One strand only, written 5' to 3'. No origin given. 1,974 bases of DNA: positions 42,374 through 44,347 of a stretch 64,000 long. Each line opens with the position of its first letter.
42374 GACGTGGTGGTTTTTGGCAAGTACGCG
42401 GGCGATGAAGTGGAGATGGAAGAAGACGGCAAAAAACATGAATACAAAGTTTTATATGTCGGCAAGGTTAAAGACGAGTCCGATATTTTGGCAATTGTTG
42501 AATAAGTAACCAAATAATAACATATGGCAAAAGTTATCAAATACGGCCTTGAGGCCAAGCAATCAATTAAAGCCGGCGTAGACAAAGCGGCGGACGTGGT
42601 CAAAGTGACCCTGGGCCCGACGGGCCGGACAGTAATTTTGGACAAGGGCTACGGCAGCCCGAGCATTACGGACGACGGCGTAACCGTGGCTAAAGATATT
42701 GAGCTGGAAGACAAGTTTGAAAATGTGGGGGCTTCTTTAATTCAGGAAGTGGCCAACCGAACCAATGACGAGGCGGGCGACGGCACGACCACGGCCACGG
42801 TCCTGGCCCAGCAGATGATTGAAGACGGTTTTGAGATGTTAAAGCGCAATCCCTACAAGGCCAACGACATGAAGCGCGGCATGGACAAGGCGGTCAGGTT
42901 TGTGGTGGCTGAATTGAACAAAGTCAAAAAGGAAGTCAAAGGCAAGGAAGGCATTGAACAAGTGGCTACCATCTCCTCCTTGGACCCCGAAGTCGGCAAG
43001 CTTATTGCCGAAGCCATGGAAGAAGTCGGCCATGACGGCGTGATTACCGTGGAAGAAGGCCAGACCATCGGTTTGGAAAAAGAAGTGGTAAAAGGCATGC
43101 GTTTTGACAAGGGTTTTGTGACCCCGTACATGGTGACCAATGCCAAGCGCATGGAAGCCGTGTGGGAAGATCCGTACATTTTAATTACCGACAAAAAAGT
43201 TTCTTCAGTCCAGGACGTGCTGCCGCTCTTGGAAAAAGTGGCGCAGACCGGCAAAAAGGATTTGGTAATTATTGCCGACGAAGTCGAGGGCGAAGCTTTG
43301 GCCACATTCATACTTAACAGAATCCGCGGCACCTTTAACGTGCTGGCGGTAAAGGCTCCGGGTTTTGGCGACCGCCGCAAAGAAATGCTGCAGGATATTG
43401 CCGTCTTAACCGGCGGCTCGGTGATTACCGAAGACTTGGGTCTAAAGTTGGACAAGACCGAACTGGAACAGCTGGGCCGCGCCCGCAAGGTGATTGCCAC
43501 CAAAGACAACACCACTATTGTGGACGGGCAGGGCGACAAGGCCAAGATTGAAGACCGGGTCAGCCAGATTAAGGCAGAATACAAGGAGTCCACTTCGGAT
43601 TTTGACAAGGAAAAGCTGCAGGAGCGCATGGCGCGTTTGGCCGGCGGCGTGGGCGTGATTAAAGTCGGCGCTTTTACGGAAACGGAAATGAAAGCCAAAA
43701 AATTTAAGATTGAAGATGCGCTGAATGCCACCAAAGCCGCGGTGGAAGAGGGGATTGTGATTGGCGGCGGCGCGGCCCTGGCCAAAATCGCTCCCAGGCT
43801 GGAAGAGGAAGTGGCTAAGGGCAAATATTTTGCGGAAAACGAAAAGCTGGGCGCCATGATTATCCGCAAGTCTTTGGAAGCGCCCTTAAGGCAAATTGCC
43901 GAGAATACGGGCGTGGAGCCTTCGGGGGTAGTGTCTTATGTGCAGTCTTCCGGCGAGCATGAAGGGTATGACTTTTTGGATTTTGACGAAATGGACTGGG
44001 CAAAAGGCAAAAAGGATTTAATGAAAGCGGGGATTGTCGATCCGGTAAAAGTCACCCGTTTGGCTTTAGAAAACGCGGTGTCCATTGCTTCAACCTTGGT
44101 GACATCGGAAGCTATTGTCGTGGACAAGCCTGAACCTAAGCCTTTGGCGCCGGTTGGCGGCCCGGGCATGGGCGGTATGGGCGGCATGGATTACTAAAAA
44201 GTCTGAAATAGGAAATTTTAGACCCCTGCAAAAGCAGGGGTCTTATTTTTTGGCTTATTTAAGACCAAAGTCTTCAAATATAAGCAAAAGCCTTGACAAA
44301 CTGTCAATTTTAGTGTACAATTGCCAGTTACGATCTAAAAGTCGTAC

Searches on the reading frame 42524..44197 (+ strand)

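Call 87: search_protein_families(library=pfam, proteins=[window:42524-44197:+], max_evalue=0.00001)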
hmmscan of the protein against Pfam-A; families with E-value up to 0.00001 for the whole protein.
window:42524-44197:+ (557 aa): 1 family
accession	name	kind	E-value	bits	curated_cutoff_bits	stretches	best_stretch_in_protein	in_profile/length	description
PF00118.29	Cpn60_TCP1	-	1.5e-65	222.2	34.3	1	23-536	2-490/490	TCP-1/cpn60 chaperonin family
